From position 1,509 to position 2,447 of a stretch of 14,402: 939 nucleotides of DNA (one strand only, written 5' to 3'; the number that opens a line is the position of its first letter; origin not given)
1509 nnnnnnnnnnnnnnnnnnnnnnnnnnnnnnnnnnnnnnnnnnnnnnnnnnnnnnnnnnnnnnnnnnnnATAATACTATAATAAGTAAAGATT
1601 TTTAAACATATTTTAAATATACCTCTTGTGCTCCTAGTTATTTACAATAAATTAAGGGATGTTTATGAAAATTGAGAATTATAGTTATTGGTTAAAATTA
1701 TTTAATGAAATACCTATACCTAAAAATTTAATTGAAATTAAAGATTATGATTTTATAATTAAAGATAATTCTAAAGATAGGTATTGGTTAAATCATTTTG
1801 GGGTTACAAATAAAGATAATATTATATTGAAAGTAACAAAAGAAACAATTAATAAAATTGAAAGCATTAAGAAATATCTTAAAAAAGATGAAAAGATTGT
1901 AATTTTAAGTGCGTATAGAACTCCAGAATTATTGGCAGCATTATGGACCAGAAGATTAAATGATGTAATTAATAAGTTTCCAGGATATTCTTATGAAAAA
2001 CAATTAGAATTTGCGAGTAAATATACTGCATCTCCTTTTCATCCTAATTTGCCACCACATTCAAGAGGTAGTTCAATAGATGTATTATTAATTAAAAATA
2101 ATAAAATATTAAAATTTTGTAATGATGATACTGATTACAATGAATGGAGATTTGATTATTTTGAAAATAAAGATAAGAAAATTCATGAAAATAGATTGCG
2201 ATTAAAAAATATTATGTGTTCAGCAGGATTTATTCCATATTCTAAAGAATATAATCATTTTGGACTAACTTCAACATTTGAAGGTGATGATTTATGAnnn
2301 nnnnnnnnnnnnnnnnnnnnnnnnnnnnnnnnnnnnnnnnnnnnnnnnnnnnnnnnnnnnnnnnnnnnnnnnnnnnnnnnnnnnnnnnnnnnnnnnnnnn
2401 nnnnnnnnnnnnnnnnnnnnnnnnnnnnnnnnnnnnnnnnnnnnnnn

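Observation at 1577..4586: Translationally coupled VanX-like dipeptidase, B12-domain radical SAM and GNAT operon, divergent from a tandem Lrp regulator, in an archaeal context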

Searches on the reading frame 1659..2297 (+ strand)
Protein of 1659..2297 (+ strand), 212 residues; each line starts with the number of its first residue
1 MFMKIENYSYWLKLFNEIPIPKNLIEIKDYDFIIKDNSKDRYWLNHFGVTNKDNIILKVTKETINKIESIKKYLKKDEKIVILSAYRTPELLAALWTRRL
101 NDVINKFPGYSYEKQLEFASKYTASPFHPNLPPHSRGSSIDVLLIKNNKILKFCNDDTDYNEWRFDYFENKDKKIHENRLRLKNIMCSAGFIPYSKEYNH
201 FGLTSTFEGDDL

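Call 5: search_protein_families(library=pfam, proteins=[window:1659-2297:+], max_evalue=0.01)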
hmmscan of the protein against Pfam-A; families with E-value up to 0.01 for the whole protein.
window:1659-2297:+ (212 aa): 1 family
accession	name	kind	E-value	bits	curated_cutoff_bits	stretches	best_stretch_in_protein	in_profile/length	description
PF01427.22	Peptidase_M15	-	7.7e-07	29.5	27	1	32-203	10-184/199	D-ala-D-ala dipeptidase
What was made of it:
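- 1659..2297 (+): VanX-type (MEROPS M15D-like) zinc dipeptidase homologue, cytoplasmic (no signal peptide seen); the likely true start is 1665. PF01427 scores 29.5 bits against a cut-off of 27 (call 5).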

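Call 7: search_protein_families(library=ncbifam, proteins=[window:1659-2297:+], max_evalue=0.01)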
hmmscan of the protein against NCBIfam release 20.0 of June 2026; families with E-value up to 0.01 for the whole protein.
window:1659-2297:+ (212 aa): 4 families
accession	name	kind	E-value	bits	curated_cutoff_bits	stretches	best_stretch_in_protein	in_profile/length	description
NF007557.0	PRK10178.1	equivalog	8.2e-10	38.6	176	1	133-205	97-170/188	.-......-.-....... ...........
NF033115.1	dipept_VanX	equivalog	2.8e-05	24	320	1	132-205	112-187/199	D-Ala-D-Ala dipeptidase VanX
NF000380.1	vanXY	equivalog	9.4e-05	22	250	1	51-149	26-108/179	D,D-carboxypeptidase/D,D-dipeptidase VanXY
NF053624.1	PtglEndpepMepK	equivalog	0.0049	16.8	185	0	44-94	63-113/176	peptidoglycan L,D-endopeptidase MepK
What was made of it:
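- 1659..2297 (+): The best NCBIfam matches are DdpX and VanX, far below their cut-offs (call 7).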

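Call 8: search_solved_structures(query=window:1659-2297:+, max_evalue=1, show_alignments=2)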
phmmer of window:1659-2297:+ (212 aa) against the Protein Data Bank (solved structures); distinct sequences matched with E-value up to 1: 3.
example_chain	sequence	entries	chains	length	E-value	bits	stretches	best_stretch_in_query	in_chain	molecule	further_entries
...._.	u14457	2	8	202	0.0058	19.3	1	127-203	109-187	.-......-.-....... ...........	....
6vxc_A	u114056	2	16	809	0.54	12.9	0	40-102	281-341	Trans-4-hydroxy-L-proline dehydratase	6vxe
2zfd_A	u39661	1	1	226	1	12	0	23-117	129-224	Calcineurin B-like protein 2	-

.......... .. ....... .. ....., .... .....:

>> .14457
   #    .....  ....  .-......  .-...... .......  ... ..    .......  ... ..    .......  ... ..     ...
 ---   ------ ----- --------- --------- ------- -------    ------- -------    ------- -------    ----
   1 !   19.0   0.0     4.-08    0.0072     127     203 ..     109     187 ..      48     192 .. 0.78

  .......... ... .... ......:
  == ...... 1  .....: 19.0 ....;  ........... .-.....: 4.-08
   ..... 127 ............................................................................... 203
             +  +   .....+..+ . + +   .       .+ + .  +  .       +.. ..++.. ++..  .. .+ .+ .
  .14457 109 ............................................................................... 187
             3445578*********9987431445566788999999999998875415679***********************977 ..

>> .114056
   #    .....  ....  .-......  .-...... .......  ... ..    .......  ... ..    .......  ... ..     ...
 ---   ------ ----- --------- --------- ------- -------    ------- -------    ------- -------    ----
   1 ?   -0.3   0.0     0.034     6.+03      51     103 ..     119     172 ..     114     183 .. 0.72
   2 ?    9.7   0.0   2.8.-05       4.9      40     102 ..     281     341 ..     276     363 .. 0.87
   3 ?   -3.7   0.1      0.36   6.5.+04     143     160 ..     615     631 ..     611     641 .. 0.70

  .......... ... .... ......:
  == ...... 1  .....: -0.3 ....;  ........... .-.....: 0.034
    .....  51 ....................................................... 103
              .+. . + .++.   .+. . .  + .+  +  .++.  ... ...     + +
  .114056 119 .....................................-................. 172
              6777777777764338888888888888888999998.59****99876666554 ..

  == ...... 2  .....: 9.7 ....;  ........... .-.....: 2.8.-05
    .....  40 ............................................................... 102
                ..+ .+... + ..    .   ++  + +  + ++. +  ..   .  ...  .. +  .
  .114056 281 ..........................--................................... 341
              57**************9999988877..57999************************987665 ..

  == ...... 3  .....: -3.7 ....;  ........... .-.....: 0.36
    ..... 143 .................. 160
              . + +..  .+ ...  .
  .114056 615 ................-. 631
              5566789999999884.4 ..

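Call 49: find_homologous_proteins(query=A7, max_evalue=0.001)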
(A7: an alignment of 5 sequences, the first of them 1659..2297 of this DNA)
Query A7 (5 sequences) (212 aa, profile of the alignment): 16 proteins with E <= 0.001 among 3643 candidates.
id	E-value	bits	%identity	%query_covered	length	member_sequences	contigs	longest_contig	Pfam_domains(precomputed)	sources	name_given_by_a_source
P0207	2.6e-99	349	43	93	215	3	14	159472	PF01427.23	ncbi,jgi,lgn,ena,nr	ncbi:hypothetical protein HOA92_07660 [archaeon]|jgi:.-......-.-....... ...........|nr:hypothetical 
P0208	5.1e-98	345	100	99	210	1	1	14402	PF01427.23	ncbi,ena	-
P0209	2.8e-97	342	43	88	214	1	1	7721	PF01427.23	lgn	-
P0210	1.6e-92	327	43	93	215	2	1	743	PF01427.23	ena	-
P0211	1.8e-92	327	40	93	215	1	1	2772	PF01427.23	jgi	jgi:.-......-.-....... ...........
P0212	1.6e-91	324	42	98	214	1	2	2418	PF01427.23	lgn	-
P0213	8.6e-86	305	45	97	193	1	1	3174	PF01427.23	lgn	-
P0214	1.7e-84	301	47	97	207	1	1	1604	PF01427.23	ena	-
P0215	8.4e-84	298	44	93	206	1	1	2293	PF01427.23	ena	-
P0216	4.1e-80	286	40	92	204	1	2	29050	PF01427.23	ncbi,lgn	-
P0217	3.0e-74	267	38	92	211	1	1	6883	PF01427.23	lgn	-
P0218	1.8e-73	265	44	97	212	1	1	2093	PF01427.23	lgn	-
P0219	5.6e-55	204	37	98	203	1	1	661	PF01427.23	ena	-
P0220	1.5e-42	164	49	50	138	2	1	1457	PF01427.23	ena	-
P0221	8.2e-42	161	36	56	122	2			-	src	-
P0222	7.9e-9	53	24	66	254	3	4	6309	PF01427.23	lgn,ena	-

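Call 50: find_encoding_contigs(protein=P0216, flank=8000, max_places=1)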
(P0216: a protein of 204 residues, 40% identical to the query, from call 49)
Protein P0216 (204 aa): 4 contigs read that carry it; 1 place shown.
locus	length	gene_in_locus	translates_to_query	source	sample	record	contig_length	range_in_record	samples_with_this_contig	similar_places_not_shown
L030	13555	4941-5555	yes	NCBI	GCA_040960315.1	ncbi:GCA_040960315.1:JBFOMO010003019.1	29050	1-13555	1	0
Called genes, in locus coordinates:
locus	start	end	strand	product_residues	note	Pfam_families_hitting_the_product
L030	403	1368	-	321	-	PF13404:HTH_AsnC-type (weak), PF13412:HTH_24 (weak), PF13404:HTH_AsnC-type, PF13412:HTH_24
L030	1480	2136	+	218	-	-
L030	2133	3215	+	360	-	PF04055:Radical_SAM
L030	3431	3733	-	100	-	-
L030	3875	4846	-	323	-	PF13404:HTH_AsnC-type (weak), PF13412:HTH_24 (weak), PF01047:MarR (faint), PF12840:HTH_20 (faint), PF13412:HTH_24, PF13404:HTH_AsnC-type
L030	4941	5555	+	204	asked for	PF01427:Peptidase_M15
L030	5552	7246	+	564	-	PF02310:B12-binding (faint), PF04055:Radical_SAM (weak)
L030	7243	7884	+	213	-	PF00583:Acetyltransf_1, PF13508:Acetyltransf_7 (weak)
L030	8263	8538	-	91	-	-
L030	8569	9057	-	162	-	-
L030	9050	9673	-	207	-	PF13640:2OG-FeII_Oxy_3, PF13661:2OG-FeII_Oxy_4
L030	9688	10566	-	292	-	PF00892:EamA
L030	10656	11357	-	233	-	PF13175:AAA_15 (faint), PF13476:AAA_23 (weak), PF00005:ABC_tran, PF02463:SMC_N (faint), PF13304:AAA_21 (faint)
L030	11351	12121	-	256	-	PF00005:ABC_tran, PF13304:AAA_21 (weak), PF12399:BCA_ABC_TP_C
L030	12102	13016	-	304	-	PF02653:BPD_transp_2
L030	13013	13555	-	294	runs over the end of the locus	PF01032:FecCD (weak), PF02653:BPD_transp_2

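Call 51: find_encoding_contigs(protein=P0217, flank=8000, max_places=1)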
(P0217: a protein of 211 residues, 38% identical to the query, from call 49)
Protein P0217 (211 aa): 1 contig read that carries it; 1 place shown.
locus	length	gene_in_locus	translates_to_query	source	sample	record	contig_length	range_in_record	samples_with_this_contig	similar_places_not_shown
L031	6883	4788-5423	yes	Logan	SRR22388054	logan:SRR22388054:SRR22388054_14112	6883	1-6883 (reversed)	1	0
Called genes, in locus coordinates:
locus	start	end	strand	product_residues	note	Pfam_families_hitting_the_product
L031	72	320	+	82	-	-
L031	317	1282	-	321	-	PF13404:HTH_AsnC-type (weak), PF12840:HTH_20 (faint), PF13404:HTH_AsnC-type, PF13412:HTH_24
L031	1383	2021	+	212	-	PF13649:Methyltransf_25 (faint)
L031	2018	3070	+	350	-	PF04055:Radical_SAM (weak)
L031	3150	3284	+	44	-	-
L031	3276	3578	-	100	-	-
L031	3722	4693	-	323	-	PF01047:MarR (faint), PF08279:HTH_11 (faint), PF13404:HTH_AsnC-type (weak), PF13412:HTH_24, PF12840:HTH_20 (faint), PF13412:HTH_24, PF13404:HTH_AsnC-type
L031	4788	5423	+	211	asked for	PF01427:Peptidase_M15 (faint)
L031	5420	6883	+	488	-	?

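Call 53: search_protein_families(library=ncbifam, proteins=[L030:1480-2136:+, L030:2133-3215:+, L030:3431-3733:-, L030:5552-7246:+, L030:7243-7884:+], max_evalue=0.001)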
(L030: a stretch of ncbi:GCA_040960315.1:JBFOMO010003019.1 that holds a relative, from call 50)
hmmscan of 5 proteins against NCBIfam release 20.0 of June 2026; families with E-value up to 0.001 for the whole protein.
L030:1480-2136:+ (218 aa): 0 families

L030:2133-3215:+ (360 aa): 36 families (the best 25 are shown)
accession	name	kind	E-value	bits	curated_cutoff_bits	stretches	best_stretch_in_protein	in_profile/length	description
NF047865.1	rSAM_PapB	equivalog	8e-15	54.9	340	1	8-259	5-248/330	PapB family radical SAM/SPASM ranthipeptide maturase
TIGR04317.1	W_rSAM_matur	equivalog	2e-11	43.6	380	1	7-202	5-186/349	tungsten cofactor oxidoreductase radical SAM maturase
TIGR04311.1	rSAM_Geo_metal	subfamily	3.4e-10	39.5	400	1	6-237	3-224/423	radical SAM/SPASM family putative metalloenzyme maturase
TIGR03962.1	mycofact_rSAM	equivalog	1.3e-08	34.4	265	1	8-140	14-136/339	mycofactocin radical SAM maturase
TIGR04115.1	rSAM_Cxxx_rpt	equivalog_domain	2.8e-08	33.6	350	1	8-270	4-266/359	radical SAM peptide maturase, CXXX-repeat target family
TIGR04038.1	tatD_link_rSAM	subfamily_domain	1.1e-07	31.9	129.7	1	6-118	8-115/192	TatD family nuclease-associated radical SAM protein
TIGR03942.1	sulfatase_rSAM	equivalog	1.8e-07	30.5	349.45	1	13-220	8-209/363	anaerobic sulfatase maturase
NF038283.1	viperin_w_prok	equivalog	9.5e-07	28.2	180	1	12-129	8-121/281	viperin family antiviral radical SAM protein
TIGR04100.1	rSAM_pair_X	hypoth_equivalog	1e-06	28.5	262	1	5-124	7-128/197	TIGR04100 family radical SAM protein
TIGR04251.1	SCM_rSAM_ScmF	equivalog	1.8e-06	27.6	400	1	4-198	2-180/353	SynChlorMet cassette radical SAM/SPASM protein ScmF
TIGR04546.1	rSAM_ahbC_deAc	equivalog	3.4e-06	26.1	650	1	11-139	44-162/390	12,18-didecarboxysiroheme deacetylase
TIGR02668.1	moaA_archaeal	equivalog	4.4e-06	25.9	325.25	1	7-109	11-102/303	GTP 3',8-cyclase MoaA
NF041298.1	rSAM_mat_DynA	equivalog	6.7e-06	25.3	450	1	12-281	7-276/356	dynobactin maturation radical SAM/SPASM protein DynA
TIGR04463.1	rSAM_vs_C_rich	equivalog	9.5e-06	24.6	525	1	7-193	83-262/438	TIGR04463 family radical SAM/SPASM RiPP maturase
NF045702.1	rSAM_GDGT_ether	equivalog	1e-05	24.4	450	1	9-130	89-206/486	tetraether lipid synthase Tes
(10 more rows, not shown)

L030:3431-3733:- (100 aa): 0 families

L030:5552-7246:+ (564 aa): 7 families
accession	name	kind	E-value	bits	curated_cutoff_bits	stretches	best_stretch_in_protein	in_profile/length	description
TIGR03975.1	rSAM_ocin_1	subfamily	3.8e-18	65.3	281.85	1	4-421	1-415/606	RiPP maturation radical SAM C-methyltransferase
TIGR04479.1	bcpD_PhpK_rSAM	subfamily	8.3e-13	47.5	600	1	147-462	106-434/504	PhpK family radical SAM P-methyltransferase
TIGR04072.2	rSAM_ladder_B12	equivalog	1.6e-09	37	360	1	168-466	88-376/443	lipid biosynthesis B12-binding/radical SAM protein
TIGR04013.1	B12_SAM_MJ_1487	hypoth_equivalog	3.3e-09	36.1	251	1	122-320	14-203/382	TIGR04013 family B12-binding domain/radical SAM domain-containing protein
NF050148.1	rSAM_ApyD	equivalog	1.8e-06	26.7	750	1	148-431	73-361/645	RiPP biosynthesis radical SAM protein ApyD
TIGR02026.1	BchE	equivalog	5.4e-06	25.5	481.35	1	144-381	57-312/497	magnesium-protoporphyrin IX monomethyl ester anaerobic oxidative cyclase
TIGR04385.1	B12_rSAM_cofa1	equivalog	2.7e-05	23.6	450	0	167-321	87-249/438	B12 lower ligand biosynthesis radical SAM protein BzaD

L030:7243-7884:+ (213 aa): 1 family
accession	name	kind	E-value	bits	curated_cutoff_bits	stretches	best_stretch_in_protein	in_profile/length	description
NF040501.1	resist_ArsN2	equivalog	5.3e-05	22.8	125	1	46-103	27-85/133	arsenic resistance N-acetyltransferase ArsN2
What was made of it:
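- On TIGR03975 RiPP-maturation radical SAM C-methyltransferase / RiPP cluster: L030's orthologue scores 65.3 (call 53).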

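Call 54: search_protein_families(library=pfam, proteins=[L030:1480-2136:+, L030:2133-3215:+, L030:3431-3733:-, L030:8263-8538:-, L030:8569-9057:-], max_evalue=0.05)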
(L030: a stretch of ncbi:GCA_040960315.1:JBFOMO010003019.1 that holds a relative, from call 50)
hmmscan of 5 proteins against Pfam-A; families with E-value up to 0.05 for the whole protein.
L030:1480-2136:+ (218 aa): 3 families
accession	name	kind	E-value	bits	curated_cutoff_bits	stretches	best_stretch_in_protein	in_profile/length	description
PF13847.12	Methyltransf_31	-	0.00011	22.4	27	1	21-125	3-114/145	Methyltransferase domain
PF08241.18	Methyltransf_11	-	0.0037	18.3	21.2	1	26-115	1-93/95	Methyltransferase domain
PF13649.12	Methyltransf_25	-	0.019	16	27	0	25-112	1-96/97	Methyltransferase domain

L030:2133-3215:+ (360 aa): 2 families
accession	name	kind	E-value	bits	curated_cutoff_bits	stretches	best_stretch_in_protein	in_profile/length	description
PF04055.27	Radical_SAM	-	5.4e-08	33.6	29.5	1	12-165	3-142/166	Radical SAM superfamily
PF13353.11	Fer4_12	-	0.00019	22.2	22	1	8-133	8-124/137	4Fe-4S single cluster domain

L030:3431-3733:- (100 aa): 0 families

L030:8263-8538:- (91 aa): 0 families

L030:8569-9057:- (162 aa): 1 family
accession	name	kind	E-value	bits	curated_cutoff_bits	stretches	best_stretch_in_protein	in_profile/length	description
PF10637.15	Ofd1_CTDD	-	0.0031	17.5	27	0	120-154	203-239/255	Oxoglutarate and iron-dependent oxygenase degradation C-term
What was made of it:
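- The neighbouring Lrp-paired cassette in L030 and L031 has a PapB-like peptide-maturase rSAM plus a methyltransferase (calls 50, 51, 53, 54).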
